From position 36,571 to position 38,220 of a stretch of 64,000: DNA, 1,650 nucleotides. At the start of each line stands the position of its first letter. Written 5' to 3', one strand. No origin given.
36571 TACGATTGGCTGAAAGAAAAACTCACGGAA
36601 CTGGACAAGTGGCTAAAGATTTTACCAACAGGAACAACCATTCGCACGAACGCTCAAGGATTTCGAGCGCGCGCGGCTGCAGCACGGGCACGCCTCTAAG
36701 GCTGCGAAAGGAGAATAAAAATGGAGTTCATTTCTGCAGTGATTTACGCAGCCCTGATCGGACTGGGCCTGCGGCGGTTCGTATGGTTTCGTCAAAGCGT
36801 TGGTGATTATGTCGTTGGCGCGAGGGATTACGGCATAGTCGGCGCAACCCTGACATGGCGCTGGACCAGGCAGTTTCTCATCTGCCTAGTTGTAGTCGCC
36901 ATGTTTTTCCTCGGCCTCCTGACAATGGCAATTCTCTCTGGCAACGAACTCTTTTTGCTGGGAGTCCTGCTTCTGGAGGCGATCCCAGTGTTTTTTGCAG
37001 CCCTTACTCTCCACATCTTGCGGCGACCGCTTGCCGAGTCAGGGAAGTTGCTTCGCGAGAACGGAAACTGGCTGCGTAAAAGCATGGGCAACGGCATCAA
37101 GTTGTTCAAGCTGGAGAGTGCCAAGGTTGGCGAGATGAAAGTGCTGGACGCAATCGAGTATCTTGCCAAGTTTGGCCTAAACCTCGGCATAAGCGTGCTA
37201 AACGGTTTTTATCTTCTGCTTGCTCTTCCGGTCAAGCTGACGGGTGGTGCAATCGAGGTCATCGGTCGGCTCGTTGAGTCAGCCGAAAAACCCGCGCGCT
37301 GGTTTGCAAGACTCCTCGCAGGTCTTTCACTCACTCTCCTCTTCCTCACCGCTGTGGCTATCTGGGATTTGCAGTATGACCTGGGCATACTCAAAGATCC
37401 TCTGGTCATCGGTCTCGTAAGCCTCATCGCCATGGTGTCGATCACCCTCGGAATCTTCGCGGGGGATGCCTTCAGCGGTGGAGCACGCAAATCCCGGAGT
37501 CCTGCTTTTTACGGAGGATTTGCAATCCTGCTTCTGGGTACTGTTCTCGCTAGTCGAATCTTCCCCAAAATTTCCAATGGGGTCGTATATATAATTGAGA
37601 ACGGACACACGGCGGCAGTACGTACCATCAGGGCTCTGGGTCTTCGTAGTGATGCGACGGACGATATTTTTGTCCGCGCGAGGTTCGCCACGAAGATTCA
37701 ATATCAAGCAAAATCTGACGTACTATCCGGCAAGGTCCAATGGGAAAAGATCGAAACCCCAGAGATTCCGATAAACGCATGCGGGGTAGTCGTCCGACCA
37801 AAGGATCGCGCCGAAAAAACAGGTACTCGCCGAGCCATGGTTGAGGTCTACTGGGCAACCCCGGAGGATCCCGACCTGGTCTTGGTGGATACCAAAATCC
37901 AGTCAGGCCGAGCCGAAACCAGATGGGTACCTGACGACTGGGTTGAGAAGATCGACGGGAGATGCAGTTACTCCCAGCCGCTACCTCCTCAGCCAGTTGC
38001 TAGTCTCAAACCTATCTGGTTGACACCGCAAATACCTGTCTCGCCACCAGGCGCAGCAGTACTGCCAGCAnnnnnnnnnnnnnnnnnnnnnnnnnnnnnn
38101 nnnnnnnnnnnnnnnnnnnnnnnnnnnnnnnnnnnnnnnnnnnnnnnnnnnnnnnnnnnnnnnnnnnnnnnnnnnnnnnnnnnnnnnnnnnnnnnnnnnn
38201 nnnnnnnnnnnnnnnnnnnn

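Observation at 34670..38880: tRNA-Leu-flanked plus-strand island with SD-led genes, higher GC and a membrane-embedded lytic transglycosylase next to the pilin array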

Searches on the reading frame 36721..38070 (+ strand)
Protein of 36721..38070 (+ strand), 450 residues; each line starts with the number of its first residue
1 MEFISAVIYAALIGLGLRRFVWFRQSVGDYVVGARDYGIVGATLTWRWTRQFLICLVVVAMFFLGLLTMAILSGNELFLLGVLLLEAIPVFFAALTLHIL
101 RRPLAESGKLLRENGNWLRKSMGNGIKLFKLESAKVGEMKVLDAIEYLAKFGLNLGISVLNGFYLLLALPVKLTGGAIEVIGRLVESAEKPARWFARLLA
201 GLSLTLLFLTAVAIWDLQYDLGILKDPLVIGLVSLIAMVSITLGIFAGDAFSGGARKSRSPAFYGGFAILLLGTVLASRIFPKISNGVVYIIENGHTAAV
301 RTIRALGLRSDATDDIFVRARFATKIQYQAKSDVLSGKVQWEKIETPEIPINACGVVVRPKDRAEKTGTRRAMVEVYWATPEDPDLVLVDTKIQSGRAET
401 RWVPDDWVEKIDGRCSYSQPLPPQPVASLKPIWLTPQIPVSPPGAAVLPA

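Call 22: search_protein_representatives(protein=window:36721-38070:+)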
Query: 450 residues. Proteins with E-value up to 0.001 (for the whole library): 17; up to 1e-10: 9; up to 1e-30: 3. The best 17 are listed.
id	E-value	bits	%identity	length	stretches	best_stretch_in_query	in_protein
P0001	3.8e-293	988.2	100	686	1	1-450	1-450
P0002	2.7e-69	250.5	37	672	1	4-420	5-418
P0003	2.1e-46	175.0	34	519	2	167-447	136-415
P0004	8.3e-21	90.7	34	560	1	5-246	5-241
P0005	5.0e-20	88.1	28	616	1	3-428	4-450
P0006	2.6e-18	82.5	31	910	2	32-304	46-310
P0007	7.7e-15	71.0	28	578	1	11-406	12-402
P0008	1.4e-12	63.6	33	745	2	156-253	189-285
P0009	4.5e-11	58.6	30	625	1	6-252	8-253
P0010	3.0e-10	55.9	23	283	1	24-249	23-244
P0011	1.4e-09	53.6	26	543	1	26-398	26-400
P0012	5.9e-09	51.6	32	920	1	76-282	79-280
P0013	1.2e-07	47.3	26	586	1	14-275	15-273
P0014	1.3e-07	47.2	27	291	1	164-408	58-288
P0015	2.7e-07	46.1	26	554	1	3-244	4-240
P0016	6.0e-07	45.0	32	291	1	59-250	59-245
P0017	1.3e-05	40.6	25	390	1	6-409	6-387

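Call 39: find_encoding_contigs(protein=P0002, flank=10000, max_places=4)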
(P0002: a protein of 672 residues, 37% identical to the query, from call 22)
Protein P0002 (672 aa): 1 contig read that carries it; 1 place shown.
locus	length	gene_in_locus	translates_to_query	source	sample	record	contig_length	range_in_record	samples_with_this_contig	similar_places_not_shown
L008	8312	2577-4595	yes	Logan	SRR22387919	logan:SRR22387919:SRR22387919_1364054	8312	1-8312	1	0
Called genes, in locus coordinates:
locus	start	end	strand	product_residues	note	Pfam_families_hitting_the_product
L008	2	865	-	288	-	?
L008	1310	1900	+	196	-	PF00313:CSD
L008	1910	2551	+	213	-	-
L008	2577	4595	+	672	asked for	PF01464:SLT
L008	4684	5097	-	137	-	PF18895:T4SS_pilin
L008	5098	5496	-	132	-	PF18895:T4SS_pilin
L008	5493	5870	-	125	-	PF18895:T4SS_pilin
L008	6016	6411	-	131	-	PF04956:TrbC (weak), PF24003:DUF7319 (weak), PF18895:T4SS_pilin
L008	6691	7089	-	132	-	PF04956:TrbC (weak), PF18895:T4SS_pilin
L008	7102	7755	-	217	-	PF18895:T4SS_pilin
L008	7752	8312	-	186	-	?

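Call 40: find_encoding_contigs(protein=P0003, flank=10000, max_places=3)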
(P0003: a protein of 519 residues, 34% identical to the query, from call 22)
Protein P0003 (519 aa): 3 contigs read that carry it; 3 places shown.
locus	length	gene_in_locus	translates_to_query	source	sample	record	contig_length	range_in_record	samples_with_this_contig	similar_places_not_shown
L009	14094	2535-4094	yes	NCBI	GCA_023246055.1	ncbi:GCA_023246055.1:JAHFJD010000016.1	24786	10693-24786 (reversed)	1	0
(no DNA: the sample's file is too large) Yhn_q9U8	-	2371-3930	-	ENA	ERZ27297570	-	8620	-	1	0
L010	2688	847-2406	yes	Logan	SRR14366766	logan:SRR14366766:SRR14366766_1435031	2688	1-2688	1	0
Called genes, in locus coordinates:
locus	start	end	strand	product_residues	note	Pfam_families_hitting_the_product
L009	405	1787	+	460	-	-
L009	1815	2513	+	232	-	-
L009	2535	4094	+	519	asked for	-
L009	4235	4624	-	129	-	PF18895:T4SS_pilin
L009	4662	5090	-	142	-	PF18895:T4SS_pilin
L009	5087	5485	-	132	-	PF18895:T4SS_pilin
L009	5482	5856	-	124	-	PF18895:T4SS_pilin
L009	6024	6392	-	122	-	PF04956:TrbC (weak), PF18895:T4SS_pilin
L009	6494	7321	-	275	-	PF04956:TrbC (faint), PF18895:T4SS_pilin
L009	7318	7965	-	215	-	PF18895:T4SS_pilin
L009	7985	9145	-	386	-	PF18895:T4SS_pilin (weak), PF01464:SLT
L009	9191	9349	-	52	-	-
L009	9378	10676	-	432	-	PF01547:SBP_bac_1, PF13416:SBP_bac_8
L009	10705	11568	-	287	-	PF00483:NTP_transferase, PF12804:NTP_transf_3 (weak)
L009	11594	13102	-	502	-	PF13541:ChlI, PF00158:Sigma54_activat (faint), PF01078:Mg_chelatase, PF07728:AAA_5, PF00493:MCM (weak), PF13335:Mg_chelatase_C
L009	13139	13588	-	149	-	PF01252:Peptidase_A8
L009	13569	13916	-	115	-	PF01258:zf-dskA_traR (weak)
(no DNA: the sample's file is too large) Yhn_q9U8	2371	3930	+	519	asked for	-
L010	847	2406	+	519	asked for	-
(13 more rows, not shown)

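Call 41: find_encoding_contigs(protein=P0005, flank=10000, max_places=3)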
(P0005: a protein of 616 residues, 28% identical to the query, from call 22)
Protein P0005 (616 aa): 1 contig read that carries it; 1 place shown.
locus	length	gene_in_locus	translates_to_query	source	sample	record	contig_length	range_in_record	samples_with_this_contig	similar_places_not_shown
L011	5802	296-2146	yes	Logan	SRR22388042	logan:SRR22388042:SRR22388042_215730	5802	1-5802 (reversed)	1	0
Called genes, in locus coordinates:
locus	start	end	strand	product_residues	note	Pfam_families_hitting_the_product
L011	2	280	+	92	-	?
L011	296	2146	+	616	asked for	-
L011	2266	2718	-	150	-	PF18895:T4SS_pilin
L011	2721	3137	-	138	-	PF18895:T4SS_pilin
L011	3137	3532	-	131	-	PF18895:T4SS_pilin (weak)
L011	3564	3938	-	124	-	PF18895:T4SS_pilin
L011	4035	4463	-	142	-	PF04956:TrbC (weak), PF18895:T4SS_pilin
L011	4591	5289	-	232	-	PF18895:T4SS_pilin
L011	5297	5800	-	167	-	?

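Call 42: find_encoding_contigs(protein=P0006, flank=10000, max_places=3)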
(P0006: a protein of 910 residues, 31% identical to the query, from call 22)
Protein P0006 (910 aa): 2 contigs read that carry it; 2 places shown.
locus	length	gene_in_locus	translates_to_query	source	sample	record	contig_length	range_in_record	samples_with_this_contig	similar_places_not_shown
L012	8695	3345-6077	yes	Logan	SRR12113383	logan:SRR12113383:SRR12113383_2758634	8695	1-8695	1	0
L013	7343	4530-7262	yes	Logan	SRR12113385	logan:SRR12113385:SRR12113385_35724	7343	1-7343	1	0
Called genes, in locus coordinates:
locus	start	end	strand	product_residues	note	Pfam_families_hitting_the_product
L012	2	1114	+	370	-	?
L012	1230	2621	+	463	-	PF00313:CSD (weak)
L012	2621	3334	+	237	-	-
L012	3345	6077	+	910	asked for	PF01464:SLT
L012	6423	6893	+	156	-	PF20803:PaaX_M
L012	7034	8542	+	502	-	-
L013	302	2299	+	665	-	PF00069:Pkinase, PF07714:PK_Tyr_Ser-Thr (faint)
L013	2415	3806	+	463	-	PF00313:CSD (weak)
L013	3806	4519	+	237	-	-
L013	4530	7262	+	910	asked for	PF01464:SLT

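Call 43: find_encoding_contigs(protein=P0007, flank=10000, max_places=3)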
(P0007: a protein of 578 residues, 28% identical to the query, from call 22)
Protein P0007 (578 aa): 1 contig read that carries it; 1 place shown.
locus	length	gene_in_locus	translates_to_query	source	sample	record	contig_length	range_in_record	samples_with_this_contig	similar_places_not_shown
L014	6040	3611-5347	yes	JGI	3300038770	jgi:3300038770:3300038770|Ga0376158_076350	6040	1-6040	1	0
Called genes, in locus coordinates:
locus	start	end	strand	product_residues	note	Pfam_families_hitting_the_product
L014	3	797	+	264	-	?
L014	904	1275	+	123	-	-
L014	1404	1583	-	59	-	-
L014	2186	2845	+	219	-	PF00313:CSD (weak)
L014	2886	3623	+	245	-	-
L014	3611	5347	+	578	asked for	-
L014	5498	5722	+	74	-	-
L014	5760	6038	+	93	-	?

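Call 46: find_encoding_contigs(protein=P0012, flank=10000, max_places=3)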
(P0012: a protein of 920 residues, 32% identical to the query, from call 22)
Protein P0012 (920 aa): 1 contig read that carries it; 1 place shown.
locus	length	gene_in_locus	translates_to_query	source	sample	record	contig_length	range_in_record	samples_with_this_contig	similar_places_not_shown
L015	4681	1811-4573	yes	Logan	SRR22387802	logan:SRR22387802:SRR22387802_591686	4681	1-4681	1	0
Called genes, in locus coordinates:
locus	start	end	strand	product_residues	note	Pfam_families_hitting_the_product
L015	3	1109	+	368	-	?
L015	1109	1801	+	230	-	-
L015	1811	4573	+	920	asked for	PF01464:SLT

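Call 47: find_encoding_contigs(protein=P0009, flank=10000, max_places=3)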
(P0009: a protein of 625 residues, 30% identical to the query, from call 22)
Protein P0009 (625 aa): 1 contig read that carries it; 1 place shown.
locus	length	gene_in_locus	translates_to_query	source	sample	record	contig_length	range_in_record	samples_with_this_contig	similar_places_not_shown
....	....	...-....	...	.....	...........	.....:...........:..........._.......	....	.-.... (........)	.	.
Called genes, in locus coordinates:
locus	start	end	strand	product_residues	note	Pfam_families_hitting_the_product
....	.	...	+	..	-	?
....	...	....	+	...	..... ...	-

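Call 48: find_encoding_contigs(protein=P0011, flank=10000, max_places=3)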
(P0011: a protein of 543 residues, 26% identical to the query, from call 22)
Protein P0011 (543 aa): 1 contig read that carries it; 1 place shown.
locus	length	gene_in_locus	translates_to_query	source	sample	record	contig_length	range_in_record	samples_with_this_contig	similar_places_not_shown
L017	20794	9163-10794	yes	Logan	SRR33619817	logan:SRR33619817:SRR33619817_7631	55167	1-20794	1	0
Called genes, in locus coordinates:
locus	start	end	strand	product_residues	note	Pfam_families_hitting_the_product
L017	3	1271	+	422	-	?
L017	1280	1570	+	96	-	-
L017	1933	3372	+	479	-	PF12773:DZR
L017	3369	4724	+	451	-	PF00092:VWA, PF13519:VWA_2, PF13768:VWA_3 (faint)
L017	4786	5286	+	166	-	PF12773:DZR (weak), PF13240:Zn_Ribbon_1 (weak), PF24463:DUF7577 (weak)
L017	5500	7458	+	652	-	PF00069:Pkinase, PF07714:PK_Tyr_Ser-Thr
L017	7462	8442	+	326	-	-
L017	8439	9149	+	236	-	-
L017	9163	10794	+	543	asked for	PF07828:PA-IL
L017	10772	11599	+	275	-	PF00535:Glycos_transf_2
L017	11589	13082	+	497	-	-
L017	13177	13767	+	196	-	-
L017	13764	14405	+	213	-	PF04138:GtrA_DPMS_TM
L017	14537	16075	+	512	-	PF05496:RuvB_N (faint), PF13177:DNA_pol3_delta2, PF00004:AAA, PF13401:AAA_22 (faint), PF22608:DNAX_ATPase_lid, PF12169:DNA_pol3_gamma3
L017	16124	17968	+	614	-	-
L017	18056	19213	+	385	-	PF00089:Trypsin, PF10459:Peptidase_S46 (faint), PF13365:Trypsin_2, PF00595:PDZ (weak), PF13180:PDZ_2, PF17820:PDZ_6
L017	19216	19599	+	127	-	PF03652:RuvX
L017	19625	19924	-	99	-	-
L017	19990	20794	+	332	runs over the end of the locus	PF01087:GalP_UDP_transf, PF01230:HIT (faint), PF16268:DUF4921, PF02744:GalP_UDP_tr_C, PF11969:DcpS_C (weak)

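Call 49: find_encoding_contigs(protein=P0004, flank=10000, max_places=3)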
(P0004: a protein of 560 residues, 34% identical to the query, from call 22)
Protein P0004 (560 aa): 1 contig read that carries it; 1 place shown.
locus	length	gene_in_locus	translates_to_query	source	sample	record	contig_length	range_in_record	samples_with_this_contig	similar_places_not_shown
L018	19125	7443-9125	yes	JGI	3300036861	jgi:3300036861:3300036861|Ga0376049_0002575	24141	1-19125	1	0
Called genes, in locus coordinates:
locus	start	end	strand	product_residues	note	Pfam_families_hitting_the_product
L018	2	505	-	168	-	?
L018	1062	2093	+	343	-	PF12773:DZR (faint), PF13240:Zn_Ribbon_1, PF13248:Zn_ribbon_3 (weak), PF00481:PP2C (faint)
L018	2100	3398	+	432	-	PF00092:VWA, PF13519:VWA_2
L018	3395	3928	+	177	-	PF13240:Zn_Ribbon_1 (weak)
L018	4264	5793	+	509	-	PF00069:Pkinase, PF01636:APH (faint), PF07714:PK_Tyr_Ser-Thr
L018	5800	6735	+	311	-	PF00313:CSD (weak)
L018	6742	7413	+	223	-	-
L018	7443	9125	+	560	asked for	-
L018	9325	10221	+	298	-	-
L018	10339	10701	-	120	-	PF18895:T4SS_pilin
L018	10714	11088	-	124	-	PF04956:TrbC (weak), PF18895:T4SS_pilin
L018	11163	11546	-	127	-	PF18895:T4SS_pilin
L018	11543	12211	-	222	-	PF18895:T4SS_pilin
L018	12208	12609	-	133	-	PF18895:T4SS_pilin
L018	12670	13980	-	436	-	PF01547:SBP_bac_1, PF13416:SBP_bac_8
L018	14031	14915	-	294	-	PF00483:NTP_transferase, PF12804:NTP_transf_3 (weak)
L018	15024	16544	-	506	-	PF05362:Lon_C (faint), PF13541:ChlI, PF00158:Sigma54_activat (faint), PF01078:Mg_chelatase, PF00004:AAA (faint), PF07728:AAA_5, PF00493:MCM, PF13335:Mg_chelatase_C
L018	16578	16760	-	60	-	-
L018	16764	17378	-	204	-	PF01726:LexA_DNA_bind, PF00717:Peptidase_S24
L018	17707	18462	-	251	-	PF00480:ROK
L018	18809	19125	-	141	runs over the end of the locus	PF01252:Peptidase_A8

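Call 75: search_protein_families(library=pfam, proteins=[L009:7985-9145:-, L018:9325-10221:+, L009:405-1787:+, L012:1230-2621:+, L018:5800-6735:+, L017:7462-8442:+, L018:1062-2093:+, L018:4264-5793:+, L012:7034-8542:+, L008:7752-8312:-], max_evalue=0.01)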
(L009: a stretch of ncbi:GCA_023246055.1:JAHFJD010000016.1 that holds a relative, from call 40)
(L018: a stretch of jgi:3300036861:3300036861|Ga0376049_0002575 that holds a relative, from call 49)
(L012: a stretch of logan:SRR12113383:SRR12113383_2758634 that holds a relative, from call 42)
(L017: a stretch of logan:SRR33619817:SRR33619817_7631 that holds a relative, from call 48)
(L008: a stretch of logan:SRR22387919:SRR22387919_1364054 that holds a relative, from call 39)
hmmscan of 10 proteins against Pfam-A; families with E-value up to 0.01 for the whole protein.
L009:7985-9145:- (386 aa): 2 families
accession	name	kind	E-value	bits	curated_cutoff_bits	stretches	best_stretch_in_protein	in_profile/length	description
PF01464.25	SLT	-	1.1e-07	31.9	21.3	1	221-315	15-99/117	Transglycosylase SLT domain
PF18895.5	T4SS_pilin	-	1e-05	25.9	26.6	1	57-121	6-70/71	Type IV secretion system pilin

L018:9325-10221:+ (298 aa): 0 families

L009:405-1787:+ (460 aa): 1 family
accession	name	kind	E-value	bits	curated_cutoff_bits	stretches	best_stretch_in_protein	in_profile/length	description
PF09619.16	YscW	-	0.0045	17.7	22.6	0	181-218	64-101/107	Type III secretion system lipoprotein chaperone (YscW)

L012:1230-2621:+ (463 aa): 2 families
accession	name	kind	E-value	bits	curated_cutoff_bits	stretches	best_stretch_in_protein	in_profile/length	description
PF00313.28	CSD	-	7.3e-07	29.4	27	1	1-67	1-63/66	'Cold-shock' DNA-binding domain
PF08206.17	OB_RNB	-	0.0066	16.6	24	0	9-33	5-29/58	Ribonuclease B OB domain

L018:5800-6735:+ (311 aa): 1 family
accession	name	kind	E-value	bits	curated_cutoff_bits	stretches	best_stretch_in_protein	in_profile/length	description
PF00313.28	CSD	-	3e-07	30.6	27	1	10-60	9-64/66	'Cold-shock' DNA-binding domain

L017:7462-8442:+ (326 aa): 0 families

L018:1062-2093:+ (343 aa): 10 families
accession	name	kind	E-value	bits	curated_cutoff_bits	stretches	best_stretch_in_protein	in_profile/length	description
PF13240.11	Zn_Ribbon_1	-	2.4e-08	34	25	1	3-24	2-23/23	zinc-ribbon domain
PF00481.26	PP2C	-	2.1e-06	28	20.3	0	83-234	13-141/255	Protein phosphatase 2C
PF13248.11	Zn_ribbon_3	-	2.5e-06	27.2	27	1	2-24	4-26/26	zinc-ribbon domain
PF12773.13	DZR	-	1.5e-05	25.5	27.3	1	3-25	1-23/45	Double zinc ribbon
PF24463.1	DUF7577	-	3.3e-05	23.8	28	1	2-24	4-26/27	Domain of unknown function (DUF7577)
PF24460.1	DUF7575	-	5.9e-05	22.8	28.5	1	2-24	5-27/28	Domain of unknown function (DUF7575)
PF08271.17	Zn_Ribbon_TF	-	0.003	17.5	29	1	1-31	1-36/43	TFIIB zinc-binding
PF18912.6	DZR_2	-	0.0035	17.6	27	1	3-27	24-49/56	Double zinc ribbon domain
PF14803.11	Zn_ribbon_Nudix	-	0.0059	16.9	25.6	0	16-30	2-16/34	Nudix N-terminal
PF03119.21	DNA_ligase_ZBD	-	0.0066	16.7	25.8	0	17-28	2-12/27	NAD-dependent DNA ligase C4 zinc finger domain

L018:4264-5793:+ (509 aa): 5 families
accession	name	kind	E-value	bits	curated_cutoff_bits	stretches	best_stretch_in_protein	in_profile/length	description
PF00069.31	Pkinase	-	4.4e-26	92.3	31.7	1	2-213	13-212/263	Protein kinase domain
PF07714.23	PK_Tyr_Ser-Thr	-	5.8e-16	59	23.1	1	7-202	24-207/258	Protein tyrosine and serine/threonine kinase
PF01636.29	APH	-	9.3e-08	32.6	23.2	1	6-115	15-116/239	Phosphotransferase enzyme family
PF03109.22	ABC1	-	0.00094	18.8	22.9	1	62-153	141-221/244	ABC1 atypical kinase-like domain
PF17667.7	Pkinase_fungal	-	0.0035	16.6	24.1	1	120-183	308-375/387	Fungal protein kinase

L012:7034-8542:+ (502 aa): 0 families

L008:7752-8312:- (186 aa): 1 family
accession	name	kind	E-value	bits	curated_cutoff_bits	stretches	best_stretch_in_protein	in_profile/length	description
PF18895.5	T4SS_pilin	-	9.4e-05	22.9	26.6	1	88-146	14-71/71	Type IV secretion system pilin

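Call 102: search_protein_families(library=pfam, proteins=[P0010, P0016, P0002], max_evalue=10)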
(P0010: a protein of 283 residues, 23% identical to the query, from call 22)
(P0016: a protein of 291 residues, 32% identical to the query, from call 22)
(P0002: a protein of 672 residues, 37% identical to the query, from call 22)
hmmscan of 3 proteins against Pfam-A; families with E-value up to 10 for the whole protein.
P0010 (283 aa): 1 family
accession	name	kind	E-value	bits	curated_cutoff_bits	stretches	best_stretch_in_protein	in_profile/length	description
PF04923.17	Ninjurin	-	0.1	12.9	26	1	159-207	46-94/102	Ninjurin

P0016 (291 aa): 1 family
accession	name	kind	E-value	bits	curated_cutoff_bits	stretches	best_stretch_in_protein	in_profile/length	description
PF13829.11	DUF4191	-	4.4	7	30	1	198-243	26-71/219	Domain of unknown function (DUF4191)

P0002 (672 aa): 2 families
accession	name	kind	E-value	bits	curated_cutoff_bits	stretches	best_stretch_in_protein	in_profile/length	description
PF01464.25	SLT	-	1.6e-21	76.5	21.3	1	457-545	9-104/117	Transglycosylase SLT domain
PF13406.11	SLT_2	-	0.12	12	24.3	1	481-540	151-204/292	Transglycosylase SLT domain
